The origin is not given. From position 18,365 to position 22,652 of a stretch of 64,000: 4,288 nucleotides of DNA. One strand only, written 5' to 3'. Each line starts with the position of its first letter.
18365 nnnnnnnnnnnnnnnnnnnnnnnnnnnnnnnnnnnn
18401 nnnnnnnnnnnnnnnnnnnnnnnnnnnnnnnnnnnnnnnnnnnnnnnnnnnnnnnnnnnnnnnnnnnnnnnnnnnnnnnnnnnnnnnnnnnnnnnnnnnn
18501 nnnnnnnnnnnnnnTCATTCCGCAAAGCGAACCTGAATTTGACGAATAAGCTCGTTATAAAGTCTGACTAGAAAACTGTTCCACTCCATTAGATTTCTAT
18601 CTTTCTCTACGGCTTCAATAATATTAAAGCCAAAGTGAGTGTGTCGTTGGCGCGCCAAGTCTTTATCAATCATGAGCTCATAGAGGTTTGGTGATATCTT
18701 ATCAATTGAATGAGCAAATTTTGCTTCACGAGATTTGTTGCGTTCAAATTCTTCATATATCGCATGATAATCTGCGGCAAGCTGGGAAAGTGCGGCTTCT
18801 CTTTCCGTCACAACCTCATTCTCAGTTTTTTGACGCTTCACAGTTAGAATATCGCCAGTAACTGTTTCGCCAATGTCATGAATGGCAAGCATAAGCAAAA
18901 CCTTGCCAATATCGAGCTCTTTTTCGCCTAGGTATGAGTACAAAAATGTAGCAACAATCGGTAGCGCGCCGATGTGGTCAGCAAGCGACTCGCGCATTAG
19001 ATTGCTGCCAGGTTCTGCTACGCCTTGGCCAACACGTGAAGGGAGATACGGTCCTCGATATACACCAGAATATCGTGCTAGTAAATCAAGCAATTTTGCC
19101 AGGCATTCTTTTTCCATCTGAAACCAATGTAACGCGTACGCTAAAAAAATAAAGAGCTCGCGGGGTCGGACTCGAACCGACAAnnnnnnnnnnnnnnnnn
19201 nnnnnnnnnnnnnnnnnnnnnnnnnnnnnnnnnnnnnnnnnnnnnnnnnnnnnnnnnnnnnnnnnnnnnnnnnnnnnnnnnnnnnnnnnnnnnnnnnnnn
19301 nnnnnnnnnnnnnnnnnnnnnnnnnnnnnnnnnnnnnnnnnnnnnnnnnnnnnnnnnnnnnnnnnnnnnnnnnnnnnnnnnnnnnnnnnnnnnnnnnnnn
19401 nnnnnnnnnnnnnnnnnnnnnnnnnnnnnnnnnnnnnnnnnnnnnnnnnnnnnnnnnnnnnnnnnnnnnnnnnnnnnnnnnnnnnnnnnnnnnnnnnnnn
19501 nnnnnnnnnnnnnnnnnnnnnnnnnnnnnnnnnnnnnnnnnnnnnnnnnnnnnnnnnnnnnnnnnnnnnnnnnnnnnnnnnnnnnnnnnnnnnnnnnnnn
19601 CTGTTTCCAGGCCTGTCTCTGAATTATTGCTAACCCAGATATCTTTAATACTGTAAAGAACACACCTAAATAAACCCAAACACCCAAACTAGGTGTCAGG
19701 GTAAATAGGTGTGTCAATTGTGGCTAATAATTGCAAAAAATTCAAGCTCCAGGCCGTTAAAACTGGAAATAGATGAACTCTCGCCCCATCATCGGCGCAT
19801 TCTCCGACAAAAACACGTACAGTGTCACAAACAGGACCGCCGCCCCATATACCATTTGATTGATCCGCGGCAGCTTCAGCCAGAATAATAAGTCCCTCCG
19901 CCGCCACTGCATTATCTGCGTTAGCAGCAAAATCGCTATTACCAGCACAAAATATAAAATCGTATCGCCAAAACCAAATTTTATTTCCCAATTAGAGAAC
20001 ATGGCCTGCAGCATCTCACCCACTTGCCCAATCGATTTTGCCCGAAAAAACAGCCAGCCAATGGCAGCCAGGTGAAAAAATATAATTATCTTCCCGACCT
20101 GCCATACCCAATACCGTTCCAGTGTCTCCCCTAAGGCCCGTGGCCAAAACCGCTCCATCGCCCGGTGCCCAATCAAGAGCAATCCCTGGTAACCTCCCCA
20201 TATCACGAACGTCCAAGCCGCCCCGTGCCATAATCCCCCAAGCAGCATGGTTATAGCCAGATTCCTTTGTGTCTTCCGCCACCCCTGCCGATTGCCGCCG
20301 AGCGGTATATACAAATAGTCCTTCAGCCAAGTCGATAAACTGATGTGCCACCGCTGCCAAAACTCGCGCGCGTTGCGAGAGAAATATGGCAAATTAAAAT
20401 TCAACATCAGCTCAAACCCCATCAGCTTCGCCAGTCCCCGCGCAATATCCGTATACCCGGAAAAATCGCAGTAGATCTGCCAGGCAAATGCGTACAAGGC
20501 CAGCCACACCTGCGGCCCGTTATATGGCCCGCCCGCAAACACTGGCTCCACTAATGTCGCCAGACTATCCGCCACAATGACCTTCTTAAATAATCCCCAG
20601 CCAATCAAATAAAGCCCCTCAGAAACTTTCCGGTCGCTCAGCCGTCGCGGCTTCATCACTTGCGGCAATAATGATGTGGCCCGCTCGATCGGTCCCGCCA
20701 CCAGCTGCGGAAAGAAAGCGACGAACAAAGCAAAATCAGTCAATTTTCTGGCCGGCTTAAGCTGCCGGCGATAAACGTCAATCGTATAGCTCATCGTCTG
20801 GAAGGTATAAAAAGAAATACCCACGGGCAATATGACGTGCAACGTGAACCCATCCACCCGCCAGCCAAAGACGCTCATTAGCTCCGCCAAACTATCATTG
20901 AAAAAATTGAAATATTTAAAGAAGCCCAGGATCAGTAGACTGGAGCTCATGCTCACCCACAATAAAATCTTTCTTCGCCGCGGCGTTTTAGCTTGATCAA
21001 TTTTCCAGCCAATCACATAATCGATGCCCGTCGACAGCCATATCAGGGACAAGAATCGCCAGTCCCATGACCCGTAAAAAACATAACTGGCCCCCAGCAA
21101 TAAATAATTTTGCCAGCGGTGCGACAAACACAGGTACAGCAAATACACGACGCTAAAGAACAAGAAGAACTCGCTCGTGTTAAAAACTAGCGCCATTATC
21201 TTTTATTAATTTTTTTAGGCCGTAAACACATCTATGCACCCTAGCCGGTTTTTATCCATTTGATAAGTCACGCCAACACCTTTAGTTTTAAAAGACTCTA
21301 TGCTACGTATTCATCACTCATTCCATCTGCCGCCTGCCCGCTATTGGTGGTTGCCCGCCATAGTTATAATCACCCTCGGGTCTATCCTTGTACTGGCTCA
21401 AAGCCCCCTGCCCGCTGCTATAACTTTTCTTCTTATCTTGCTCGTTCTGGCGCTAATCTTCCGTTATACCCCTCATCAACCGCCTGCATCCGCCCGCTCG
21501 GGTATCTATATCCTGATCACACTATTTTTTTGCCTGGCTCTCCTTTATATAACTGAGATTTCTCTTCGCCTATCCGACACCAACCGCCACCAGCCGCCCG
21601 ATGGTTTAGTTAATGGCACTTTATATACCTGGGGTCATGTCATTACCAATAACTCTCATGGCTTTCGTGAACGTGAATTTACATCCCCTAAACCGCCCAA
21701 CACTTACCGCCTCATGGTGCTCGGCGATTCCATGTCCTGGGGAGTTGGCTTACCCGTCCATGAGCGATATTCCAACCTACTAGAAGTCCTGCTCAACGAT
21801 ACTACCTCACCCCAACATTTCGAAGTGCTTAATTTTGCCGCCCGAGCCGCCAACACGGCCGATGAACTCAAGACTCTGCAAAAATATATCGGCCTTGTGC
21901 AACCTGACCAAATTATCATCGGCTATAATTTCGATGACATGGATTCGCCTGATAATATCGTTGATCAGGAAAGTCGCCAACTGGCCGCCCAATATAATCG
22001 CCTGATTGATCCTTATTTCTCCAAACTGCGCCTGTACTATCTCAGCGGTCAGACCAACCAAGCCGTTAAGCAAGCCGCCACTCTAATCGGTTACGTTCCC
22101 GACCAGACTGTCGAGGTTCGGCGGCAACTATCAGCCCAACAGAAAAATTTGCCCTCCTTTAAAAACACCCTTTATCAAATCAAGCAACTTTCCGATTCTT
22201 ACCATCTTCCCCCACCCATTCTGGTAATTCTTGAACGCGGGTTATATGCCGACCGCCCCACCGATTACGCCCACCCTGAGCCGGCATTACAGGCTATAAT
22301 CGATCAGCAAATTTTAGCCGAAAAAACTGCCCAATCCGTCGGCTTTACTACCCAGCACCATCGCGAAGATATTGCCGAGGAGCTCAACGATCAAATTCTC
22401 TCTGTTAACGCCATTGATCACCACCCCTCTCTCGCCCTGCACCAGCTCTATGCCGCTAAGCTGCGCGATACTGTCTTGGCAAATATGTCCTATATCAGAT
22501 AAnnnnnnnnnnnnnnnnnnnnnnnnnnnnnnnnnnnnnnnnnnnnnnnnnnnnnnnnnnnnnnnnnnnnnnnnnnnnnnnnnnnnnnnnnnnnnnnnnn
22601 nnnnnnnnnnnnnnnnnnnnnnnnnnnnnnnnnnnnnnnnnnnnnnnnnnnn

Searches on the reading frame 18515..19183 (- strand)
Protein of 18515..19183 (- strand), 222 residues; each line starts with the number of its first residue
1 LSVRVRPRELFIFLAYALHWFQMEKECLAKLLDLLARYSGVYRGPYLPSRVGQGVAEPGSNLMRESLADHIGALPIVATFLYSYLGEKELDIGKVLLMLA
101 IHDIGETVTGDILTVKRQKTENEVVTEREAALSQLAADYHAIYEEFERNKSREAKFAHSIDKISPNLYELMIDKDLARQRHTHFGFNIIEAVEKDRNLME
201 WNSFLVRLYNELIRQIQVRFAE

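Call 15: search_protein_families(library=pfam, proteins=[window:18515-19183:-], max_evalue=0.01)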
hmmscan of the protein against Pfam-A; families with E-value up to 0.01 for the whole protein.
window:18515-19183:- (222 aa): 3 families
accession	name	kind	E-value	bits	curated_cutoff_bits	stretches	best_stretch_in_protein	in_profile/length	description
PF13023.12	HD_3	-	1.1e-18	68.2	22.5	1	64-180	20-142/165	HD domain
PF12917.13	YfbR-like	-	1e-05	25.7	25.9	1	61-164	20-136/182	5'-deoxynucleotidase YfbR-like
PF01966.28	HD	-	0.00029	21.6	22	1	82-164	13-114/116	HD domain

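Call 16: search_protein_families(library=padloc, proteins=[window:18515-19183:-], max_evalue=0.01)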
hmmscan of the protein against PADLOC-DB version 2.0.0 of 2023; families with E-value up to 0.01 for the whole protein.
window:18515-19183:- (222 aa): 0 families

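Call 83: search_protein_families(library=ncbifam, proteins=[window:18515-19117:-], max_evalue=0.001)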
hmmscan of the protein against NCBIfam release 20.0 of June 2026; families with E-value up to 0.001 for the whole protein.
window:18515-19117:- (200 aa): 0 families

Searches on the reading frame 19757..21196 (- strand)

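Call 15: search_protein_families(library=pfam, proteins=[window:19757-21196:-], max_evalue=0.01)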
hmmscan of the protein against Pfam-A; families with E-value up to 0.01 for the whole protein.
window:19757-21196:- (479 aa): 1 family
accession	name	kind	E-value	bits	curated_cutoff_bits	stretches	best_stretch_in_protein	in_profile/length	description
PF03062.24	MBOAT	-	2e-26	93.5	27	1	152-376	81-327/337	MBOAT, membrane-bound O-acyltransferase family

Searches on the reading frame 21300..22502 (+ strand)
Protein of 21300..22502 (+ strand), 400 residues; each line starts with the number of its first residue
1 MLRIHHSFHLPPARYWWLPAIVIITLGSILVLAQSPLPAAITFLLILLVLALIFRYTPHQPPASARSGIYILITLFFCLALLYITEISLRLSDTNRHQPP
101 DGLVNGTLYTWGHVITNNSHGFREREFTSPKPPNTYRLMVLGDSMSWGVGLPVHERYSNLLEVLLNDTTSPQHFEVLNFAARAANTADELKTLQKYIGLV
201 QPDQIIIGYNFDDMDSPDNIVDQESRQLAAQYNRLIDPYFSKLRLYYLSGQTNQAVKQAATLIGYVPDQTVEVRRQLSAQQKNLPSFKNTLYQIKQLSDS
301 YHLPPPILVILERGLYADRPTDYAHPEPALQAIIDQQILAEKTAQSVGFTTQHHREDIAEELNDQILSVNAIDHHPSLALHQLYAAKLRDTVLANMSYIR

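Call 15: search_protein_families(library=pfam, proteins=[window:21300-22502:+], max_evalue=0.01)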
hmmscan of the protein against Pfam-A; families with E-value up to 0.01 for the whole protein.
window:21300-22502:+ (400 aa): 1 family
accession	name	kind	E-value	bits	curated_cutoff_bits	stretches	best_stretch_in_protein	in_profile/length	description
PF13472.12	Lipase_GDSL_2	-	0.00067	20.6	32.9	1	140-237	1-94/178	GDSL-like Lipase/Acylhydrolase family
